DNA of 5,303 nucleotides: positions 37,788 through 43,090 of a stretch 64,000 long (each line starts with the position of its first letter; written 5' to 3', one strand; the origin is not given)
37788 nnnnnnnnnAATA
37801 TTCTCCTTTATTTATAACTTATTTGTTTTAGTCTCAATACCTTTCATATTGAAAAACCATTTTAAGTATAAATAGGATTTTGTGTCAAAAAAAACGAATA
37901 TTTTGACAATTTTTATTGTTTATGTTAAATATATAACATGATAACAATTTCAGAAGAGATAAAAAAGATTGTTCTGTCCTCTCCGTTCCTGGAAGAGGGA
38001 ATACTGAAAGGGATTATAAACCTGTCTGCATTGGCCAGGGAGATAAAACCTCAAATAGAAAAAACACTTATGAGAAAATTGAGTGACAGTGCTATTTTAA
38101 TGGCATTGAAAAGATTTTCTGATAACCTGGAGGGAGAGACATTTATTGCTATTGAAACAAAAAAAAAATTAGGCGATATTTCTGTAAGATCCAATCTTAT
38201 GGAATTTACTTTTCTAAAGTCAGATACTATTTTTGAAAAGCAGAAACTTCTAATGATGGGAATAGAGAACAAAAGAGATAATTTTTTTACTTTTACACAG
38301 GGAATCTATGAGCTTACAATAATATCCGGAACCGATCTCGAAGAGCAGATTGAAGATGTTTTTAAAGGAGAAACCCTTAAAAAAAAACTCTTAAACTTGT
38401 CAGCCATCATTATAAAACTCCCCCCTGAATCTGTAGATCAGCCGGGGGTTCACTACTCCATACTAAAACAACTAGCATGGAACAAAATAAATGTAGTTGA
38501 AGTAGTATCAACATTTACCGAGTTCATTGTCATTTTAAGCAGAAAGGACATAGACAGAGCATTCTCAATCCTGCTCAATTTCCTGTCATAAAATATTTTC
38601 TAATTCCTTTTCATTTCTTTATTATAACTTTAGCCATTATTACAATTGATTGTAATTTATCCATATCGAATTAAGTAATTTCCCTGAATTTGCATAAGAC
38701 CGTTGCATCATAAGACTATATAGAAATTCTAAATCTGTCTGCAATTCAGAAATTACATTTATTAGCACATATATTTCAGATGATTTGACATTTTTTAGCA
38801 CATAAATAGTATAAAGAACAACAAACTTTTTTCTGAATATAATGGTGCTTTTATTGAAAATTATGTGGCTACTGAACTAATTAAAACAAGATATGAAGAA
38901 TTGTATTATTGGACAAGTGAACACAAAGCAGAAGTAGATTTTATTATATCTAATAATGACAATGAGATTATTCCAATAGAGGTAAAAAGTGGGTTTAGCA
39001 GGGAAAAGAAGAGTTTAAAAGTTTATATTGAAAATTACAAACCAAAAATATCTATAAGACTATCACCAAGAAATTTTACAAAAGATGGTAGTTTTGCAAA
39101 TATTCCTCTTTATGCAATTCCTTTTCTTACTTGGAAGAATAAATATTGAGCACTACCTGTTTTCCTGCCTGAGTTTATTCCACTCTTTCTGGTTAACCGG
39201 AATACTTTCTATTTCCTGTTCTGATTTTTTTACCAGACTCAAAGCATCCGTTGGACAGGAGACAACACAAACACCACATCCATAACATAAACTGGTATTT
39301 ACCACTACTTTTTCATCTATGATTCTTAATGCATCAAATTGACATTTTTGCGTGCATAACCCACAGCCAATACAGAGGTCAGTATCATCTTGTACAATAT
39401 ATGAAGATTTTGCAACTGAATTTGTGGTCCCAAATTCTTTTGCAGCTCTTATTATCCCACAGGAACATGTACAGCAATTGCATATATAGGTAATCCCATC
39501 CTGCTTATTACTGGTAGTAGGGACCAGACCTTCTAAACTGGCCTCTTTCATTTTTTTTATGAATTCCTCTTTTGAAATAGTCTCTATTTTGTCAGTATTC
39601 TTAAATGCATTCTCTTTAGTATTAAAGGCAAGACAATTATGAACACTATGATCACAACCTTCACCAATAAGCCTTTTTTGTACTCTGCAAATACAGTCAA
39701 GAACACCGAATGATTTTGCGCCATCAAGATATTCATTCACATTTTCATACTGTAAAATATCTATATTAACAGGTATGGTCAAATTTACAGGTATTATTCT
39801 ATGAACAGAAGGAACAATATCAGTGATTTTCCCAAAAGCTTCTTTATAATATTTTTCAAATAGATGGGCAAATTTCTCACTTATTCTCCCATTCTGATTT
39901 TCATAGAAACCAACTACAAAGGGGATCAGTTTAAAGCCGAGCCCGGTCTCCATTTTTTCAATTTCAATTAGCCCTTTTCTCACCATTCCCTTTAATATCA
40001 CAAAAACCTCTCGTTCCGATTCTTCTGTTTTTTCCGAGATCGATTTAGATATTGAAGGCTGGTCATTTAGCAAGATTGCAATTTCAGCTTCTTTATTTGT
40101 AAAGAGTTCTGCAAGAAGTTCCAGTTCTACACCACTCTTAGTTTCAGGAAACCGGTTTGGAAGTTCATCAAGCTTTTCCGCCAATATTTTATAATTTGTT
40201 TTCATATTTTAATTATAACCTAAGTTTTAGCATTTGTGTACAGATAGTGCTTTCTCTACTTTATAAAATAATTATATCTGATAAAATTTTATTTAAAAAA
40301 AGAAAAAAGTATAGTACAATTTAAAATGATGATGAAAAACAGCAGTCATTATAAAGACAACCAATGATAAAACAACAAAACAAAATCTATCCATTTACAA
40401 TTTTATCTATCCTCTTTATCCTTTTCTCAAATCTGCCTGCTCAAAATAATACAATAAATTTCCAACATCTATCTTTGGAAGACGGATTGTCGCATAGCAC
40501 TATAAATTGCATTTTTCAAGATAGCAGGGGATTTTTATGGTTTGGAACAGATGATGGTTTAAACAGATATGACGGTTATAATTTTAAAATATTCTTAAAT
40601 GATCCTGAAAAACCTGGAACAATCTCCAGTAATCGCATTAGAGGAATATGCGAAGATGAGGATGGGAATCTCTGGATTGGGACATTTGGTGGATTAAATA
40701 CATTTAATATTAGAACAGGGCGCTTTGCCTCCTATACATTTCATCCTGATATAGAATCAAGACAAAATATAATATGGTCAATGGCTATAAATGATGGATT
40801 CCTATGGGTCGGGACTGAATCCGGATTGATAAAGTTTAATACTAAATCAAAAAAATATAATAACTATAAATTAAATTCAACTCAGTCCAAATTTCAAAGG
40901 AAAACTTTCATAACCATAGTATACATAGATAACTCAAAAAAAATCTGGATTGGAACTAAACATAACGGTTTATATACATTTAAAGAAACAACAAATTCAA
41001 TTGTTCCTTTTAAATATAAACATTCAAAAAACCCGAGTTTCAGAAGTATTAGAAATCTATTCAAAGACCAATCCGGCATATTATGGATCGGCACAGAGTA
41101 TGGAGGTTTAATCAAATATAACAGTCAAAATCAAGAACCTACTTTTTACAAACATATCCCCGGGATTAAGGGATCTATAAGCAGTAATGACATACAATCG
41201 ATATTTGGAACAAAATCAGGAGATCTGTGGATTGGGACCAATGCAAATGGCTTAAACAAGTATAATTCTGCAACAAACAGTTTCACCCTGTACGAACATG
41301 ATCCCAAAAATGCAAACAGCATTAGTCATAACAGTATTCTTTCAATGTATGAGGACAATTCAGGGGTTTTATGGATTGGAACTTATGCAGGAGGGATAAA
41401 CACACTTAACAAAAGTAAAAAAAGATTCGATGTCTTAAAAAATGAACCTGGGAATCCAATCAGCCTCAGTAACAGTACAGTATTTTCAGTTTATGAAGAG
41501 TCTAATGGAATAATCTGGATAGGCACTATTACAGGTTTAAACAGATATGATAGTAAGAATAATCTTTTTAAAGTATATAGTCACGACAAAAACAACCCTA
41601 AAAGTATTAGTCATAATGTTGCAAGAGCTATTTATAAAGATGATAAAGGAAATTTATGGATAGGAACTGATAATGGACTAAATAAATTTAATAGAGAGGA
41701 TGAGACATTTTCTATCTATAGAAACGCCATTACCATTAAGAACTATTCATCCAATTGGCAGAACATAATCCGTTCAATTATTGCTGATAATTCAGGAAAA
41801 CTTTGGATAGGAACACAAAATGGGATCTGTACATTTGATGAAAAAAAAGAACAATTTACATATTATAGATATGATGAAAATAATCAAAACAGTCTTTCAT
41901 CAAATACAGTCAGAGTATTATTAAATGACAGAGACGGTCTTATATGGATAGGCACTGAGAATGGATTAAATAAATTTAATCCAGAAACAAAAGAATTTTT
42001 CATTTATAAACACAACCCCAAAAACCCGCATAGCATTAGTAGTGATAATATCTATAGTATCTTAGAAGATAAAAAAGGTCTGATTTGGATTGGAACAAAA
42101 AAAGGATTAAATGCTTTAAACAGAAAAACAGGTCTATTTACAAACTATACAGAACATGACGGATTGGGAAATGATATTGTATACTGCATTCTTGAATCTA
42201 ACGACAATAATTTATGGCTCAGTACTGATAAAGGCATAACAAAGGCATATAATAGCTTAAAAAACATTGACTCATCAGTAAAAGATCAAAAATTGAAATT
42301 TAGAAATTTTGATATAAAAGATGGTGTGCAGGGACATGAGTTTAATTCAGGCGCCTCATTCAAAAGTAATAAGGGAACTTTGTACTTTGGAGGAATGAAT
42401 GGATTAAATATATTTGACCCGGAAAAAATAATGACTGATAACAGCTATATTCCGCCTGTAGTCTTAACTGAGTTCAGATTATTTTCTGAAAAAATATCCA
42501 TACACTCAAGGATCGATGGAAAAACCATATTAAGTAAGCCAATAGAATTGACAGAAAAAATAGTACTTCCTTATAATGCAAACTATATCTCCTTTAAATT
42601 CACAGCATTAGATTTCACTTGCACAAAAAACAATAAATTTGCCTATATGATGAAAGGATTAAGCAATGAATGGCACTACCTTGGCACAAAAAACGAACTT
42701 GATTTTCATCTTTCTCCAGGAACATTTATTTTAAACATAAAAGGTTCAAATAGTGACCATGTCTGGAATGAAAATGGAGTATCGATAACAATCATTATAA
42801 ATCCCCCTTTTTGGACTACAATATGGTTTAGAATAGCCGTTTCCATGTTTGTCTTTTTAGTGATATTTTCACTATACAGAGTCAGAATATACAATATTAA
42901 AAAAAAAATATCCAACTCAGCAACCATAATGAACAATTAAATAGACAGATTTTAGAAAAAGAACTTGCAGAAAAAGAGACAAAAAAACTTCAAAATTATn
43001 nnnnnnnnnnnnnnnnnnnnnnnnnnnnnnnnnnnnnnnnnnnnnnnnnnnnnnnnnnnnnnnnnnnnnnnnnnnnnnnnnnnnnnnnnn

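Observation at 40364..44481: Large hybrid sensor kinase split by a frameshift at an A10 homopolymer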

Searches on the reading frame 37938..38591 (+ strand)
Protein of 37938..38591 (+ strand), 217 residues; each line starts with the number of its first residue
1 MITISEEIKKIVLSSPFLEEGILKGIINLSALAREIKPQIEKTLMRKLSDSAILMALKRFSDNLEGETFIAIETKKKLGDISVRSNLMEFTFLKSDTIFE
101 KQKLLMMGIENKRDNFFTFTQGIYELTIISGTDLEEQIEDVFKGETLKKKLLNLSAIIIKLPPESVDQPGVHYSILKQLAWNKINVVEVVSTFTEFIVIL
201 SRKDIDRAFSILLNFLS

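Call 18: search_protein_families(library=pfam, proteins=[window:37938-38591:+], max_evalue=0.001)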
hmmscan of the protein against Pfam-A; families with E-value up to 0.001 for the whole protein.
window:37938-38591:+ (217 aa): 1 family
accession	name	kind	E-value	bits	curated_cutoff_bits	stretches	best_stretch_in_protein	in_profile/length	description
PF13840.12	ACT_7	-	0.00078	19.7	27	0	157-212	9-63/65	ACT domain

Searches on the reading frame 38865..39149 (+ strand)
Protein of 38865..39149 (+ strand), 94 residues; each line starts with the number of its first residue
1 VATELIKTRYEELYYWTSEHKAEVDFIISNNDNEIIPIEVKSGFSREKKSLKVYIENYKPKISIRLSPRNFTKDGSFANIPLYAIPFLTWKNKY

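Call 18: search_protein_families(library=pfam, proteins=[window:38865-39149:+], max_evalue=0.001)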
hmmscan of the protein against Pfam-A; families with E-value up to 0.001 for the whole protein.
window:38865-39149:+ (94 aa): 1 family
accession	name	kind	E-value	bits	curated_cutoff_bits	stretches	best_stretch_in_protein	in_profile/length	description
PF13635.12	DUF4143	-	7.3e-11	42.5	28.1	1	2-43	115-160/160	Domain of unknown function (DUF4143)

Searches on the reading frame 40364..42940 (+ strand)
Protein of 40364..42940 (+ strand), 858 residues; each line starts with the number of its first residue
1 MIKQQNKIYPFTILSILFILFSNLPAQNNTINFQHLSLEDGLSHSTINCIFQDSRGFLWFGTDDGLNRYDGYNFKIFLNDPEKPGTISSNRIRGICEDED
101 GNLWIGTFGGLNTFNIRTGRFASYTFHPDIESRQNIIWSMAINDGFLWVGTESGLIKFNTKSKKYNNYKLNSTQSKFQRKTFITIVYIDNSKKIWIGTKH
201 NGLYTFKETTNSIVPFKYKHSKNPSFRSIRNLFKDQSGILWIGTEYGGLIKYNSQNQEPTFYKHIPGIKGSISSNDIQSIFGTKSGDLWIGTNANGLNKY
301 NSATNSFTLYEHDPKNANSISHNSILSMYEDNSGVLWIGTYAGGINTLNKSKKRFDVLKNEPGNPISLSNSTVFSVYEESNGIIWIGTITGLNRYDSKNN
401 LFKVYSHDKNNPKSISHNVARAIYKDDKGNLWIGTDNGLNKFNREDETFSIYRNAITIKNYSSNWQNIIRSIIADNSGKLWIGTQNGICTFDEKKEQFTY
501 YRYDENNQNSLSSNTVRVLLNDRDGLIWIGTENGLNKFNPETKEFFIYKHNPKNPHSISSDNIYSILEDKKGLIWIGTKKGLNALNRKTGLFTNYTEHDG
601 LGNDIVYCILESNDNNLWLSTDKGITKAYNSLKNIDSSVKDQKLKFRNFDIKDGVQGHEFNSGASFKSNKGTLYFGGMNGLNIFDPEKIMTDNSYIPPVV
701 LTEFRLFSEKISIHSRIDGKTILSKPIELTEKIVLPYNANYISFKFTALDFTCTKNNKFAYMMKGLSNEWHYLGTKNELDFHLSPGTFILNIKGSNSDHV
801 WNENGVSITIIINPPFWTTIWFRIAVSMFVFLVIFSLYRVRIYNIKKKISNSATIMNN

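Call 6: search_protein_families(library=pfam, proteins=[window:40364-42937:+], max_evalue=0.01)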
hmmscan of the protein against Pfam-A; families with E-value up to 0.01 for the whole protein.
window:40364-42937:+ (858 aa): 5 families
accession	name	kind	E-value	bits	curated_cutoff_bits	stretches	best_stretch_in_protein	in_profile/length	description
PF07494.17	Reg_prop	-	3.5e-66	211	20.4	9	87-109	2-24/24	Two component regulator propeller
PF23748.1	Beta-prop_LRRK2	-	1.1e-13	51.4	26.9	0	315-353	266-304/359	LRRK2 beta propeller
PF08450.18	SGL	-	9.3e-11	42.2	26.3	0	472-542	45-114/246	SMP-30/Gluconolactonase/LRE-like region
PF07495.19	Y_Y_Y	-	1.3e-08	35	26.6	1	754-812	5-64/65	Y_Y_Y domain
PF23775.1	Beta-prop_RIG_2nd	-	4.1e-06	26.8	80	0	139-197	124-184/278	RIG second beta-propeller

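Call 10: find_encoding_contigs(protein=window:40364-42940:+, flank=5000, max_places=10)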
Protein window:40364-42940:+ (858 aa): no gene with exactly this product is on record in the collection.
